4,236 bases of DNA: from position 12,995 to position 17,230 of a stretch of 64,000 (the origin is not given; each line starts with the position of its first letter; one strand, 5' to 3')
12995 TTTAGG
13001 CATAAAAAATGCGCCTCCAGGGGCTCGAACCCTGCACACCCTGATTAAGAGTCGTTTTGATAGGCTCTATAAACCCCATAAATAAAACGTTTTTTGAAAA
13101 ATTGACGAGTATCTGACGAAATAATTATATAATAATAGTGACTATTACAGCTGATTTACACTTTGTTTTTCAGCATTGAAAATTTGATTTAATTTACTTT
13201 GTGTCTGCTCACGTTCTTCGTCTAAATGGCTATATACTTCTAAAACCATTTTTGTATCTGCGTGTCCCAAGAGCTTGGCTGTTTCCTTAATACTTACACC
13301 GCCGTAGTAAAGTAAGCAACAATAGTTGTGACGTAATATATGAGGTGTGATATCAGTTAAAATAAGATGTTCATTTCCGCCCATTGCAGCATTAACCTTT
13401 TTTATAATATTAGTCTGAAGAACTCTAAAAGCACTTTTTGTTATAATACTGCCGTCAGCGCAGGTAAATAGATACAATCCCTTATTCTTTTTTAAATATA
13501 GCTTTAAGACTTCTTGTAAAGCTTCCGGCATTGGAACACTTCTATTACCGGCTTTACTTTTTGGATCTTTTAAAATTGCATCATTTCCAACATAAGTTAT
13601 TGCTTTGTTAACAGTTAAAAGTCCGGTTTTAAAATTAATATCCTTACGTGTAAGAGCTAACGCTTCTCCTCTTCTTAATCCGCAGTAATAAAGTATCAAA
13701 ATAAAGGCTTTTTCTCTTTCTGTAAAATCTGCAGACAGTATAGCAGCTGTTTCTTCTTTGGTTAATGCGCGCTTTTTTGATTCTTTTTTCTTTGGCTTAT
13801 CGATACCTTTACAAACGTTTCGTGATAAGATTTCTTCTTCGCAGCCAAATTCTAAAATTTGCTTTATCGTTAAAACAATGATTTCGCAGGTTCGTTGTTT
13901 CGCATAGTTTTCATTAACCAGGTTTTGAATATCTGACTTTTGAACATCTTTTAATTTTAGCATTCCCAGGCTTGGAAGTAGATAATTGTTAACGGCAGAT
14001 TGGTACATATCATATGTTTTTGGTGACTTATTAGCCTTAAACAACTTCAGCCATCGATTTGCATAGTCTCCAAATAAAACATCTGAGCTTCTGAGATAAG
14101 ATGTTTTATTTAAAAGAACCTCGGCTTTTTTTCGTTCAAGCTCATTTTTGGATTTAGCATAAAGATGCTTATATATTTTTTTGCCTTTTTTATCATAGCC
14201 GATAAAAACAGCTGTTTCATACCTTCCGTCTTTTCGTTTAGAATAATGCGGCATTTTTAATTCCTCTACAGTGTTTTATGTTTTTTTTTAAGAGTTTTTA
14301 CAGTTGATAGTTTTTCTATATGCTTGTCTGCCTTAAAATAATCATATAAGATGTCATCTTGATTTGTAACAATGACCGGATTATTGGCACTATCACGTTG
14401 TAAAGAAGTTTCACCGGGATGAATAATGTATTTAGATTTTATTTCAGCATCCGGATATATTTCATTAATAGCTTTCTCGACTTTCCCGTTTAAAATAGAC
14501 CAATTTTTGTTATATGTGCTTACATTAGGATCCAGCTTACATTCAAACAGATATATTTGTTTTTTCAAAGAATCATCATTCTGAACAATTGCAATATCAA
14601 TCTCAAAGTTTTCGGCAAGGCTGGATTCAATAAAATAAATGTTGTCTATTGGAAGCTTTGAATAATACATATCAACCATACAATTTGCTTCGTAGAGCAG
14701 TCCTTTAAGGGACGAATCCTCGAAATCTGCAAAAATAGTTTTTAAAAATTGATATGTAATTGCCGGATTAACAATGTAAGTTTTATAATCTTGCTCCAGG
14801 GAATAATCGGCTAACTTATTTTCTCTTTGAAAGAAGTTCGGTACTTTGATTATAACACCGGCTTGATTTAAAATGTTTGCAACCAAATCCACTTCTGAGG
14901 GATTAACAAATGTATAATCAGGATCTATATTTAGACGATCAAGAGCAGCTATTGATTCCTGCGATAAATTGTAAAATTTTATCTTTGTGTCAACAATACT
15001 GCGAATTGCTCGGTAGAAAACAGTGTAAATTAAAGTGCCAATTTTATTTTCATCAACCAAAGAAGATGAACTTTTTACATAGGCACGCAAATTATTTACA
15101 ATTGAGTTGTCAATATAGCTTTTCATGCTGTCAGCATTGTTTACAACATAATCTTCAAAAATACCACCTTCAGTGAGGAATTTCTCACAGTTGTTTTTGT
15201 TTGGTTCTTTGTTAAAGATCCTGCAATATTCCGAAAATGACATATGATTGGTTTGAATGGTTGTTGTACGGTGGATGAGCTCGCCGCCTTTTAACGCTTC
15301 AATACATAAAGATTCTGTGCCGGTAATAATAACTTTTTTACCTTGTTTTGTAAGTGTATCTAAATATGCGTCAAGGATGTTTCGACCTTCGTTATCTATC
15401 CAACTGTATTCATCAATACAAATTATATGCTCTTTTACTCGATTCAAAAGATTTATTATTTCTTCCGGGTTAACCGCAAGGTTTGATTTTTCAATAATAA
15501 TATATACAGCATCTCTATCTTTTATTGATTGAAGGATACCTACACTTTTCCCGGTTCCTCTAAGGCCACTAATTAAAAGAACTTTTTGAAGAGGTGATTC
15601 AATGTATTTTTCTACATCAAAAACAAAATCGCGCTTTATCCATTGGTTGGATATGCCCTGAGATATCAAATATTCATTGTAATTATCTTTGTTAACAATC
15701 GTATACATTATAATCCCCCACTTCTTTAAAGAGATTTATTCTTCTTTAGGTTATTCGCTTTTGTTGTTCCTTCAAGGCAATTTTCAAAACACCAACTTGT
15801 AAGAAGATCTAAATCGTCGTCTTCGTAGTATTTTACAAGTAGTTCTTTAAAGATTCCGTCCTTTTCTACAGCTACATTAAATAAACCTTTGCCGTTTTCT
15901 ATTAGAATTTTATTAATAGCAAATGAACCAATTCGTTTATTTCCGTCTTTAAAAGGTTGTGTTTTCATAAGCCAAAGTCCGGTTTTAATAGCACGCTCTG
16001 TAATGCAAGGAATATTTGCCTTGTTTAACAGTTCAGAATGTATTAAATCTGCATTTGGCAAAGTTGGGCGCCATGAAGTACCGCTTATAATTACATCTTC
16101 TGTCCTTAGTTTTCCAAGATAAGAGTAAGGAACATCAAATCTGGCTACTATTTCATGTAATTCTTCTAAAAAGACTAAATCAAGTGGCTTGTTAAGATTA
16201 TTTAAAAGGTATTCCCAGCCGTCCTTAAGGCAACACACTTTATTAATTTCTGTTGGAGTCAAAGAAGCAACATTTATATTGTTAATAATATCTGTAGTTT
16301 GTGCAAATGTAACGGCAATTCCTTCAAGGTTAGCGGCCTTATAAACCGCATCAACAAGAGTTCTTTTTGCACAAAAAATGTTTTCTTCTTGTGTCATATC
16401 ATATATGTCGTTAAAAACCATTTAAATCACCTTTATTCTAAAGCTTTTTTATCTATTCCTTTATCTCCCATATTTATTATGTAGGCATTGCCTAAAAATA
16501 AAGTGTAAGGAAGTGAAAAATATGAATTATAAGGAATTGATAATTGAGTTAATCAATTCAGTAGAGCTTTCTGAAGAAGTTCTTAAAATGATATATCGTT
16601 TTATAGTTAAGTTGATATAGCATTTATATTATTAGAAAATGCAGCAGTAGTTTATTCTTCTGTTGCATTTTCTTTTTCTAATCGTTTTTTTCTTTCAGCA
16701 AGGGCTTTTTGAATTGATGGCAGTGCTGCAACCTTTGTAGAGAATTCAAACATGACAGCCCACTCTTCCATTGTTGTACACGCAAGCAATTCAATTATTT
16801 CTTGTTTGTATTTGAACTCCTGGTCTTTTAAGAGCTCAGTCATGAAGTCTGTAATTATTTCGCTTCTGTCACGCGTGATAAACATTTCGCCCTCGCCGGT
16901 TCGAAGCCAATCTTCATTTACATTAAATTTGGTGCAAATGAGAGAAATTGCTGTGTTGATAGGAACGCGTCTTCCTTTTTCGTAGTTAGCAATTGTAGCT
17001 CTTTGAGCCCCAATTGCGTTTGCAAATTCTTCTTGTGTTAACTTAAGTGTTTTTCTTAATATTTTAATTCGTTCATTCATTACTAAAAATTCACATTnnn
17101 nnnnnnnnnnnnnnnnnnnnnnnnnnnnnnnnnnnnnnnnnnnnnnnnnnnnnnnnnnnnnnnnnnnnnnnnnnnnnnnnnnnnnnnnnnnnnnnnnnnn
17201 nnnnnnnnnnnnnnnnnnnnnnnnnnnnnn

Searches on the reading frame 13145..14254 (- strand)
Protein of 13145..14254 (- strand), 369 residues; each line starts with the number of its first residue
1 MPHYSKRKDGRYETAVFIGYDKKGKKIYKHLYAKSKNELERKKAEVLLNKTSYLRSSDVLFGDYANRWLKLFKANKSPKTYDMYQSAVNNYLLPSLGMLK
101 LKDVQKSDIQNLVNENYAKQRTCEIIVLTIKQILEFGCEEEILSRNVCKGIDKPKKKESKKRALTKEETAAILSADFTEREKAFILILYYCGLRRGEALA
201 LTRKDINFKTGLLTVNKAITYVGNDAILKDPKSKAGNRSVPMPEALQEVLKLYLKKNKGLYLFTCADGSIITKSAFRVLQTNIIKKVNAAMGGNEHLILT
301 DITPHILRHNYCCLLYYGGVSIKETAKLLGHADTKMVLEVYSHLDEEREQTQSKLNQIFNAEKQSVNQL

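Call 9: search_protein_families(library=pfam, proteins=[window:13145-14254:-], max_evalue=0.01)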
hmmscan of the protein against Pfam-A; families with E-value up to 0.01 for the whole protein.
window:13145-14254:- (369 aa): 3 families
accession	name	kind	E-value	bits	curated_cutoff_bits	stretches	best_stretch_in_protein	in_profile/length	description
PF00589.27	Phage_integrase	-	8.2e-24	84.7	27.1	1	164-347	3-171/172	Phage integrase family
PF14659.12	Phage_int_SAM_3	-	7.8e-12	45.7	22.6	1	61-115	2-56/58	Phage integrase, N-terminal SAM-like domain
PF22022.2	Phage_int_M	-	9e-06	26.3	27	1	61-149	1-91/96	Phage integrase central domain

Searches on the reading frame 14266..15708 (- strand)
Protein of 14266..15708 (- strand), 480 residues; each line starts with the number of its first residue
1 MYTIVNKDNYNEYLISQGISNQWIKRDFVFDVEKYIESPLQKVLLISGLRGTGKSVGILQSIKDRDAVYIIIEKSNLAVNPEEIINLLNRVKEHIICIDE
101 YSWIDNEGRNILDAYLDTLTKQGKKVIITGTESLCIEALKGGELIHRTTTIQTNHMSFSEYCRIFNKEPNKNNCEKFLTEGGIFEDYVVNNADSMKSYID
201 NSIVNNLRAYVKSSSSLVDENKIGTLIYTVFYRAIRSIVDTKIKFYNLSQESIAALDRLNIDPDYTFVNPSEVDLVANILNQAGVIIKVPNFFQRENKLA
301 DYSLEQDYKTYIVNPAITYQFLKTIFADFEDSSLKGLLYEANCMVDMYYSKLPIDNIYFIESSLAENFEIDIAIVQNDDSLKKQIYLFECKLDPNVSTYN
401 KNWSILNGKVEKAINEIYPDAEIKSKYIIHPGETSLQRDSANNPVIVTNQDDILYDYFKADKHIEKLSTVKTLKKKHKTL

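Call 9: search_protein_families(library=pfam, proteins=[window:14266-15708:-], max_evalue=0.01)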
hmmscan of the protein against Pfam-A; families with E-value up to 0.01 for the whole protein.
window:14266-15708:- (480 aa): 4 families
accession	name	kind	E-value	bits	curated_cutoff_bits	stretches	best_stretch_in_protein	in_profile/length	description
PF13173.12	AAA_14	-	7.7e-11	42.5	27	1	41-162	2-129/129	AAA domain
PF01637.24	ATPase_2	-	0.0018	18.5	33.2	0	31-66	10-45/225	ATPase domain predominantly from Archaea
PF05673.19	DUF815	-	0.0022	17.6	23.8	1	25-129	37-146/249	Protein of unknown function (DUF815)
PF25199.1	nSTAND_NTPase5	-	0.0045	17.3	34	1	21-114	17-118/145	Novel STAND NTPase 5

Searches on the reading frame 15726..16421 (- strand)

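Call 9: search_protein_families(library=pfam, proteins=[window:15726-16421:-], max_evalue=0.01)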
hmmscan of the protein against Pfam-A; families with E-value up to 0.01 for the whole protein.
window:15726-16421:- (231 aa): 1 family
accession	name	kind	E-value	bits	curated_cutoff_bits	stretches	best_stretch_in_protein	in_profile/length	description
PF02661.23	Fic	-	4.7e-06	27.8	24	1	80-173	2-93/93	Fic/DOC family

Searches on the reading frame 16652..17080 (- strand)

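Call 9: search_protein_families(library=pfam, proteins=[window:16652-17080:-], max_evalue=0.01)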
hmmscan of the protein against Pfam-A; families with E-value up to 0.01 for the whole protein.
window:16652-17080:- (142 aa): 8 families
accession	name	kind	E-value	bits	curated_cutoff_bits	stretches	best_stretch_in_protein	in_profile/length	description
PF12844.13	HTH_19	-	6.3e-11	42.5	30.2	1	2-65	1-64/64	Helix-turn-helix domain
PF01381.28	HTH_3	-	7e-10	39.2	23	1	5-59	1-55/55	Helix-turn-helix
PF13560.12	HTH_31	-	8.5e-07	29.6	27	1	4-55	5-57/64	Helix-turn-helix domain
PF22495.2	HTH_92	-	0.001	18.8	27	1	8-41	3-36/45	RsaL-like HTH domain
PF17762.8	HTH_ParB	-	0.0012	19.4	22.6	1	6-33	13-40/102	ParB HTH domain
PF13443.12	HTH_26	-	0.0012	19.4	22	1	4-55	1-53/63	Cro/C1-type HTH DNA-binding domain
PF15731.11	MqsA_antitoxin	-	0.0024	18.4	30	1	4-48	73-117/131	Antitoxin component of bacterial toxin-antitoxin system, MqsA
PF07022.19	Phage_CI_repr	-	0.0094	16.7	22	0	10-67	8-65/65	Bacteriophage CI repressor helix-turn-helix domain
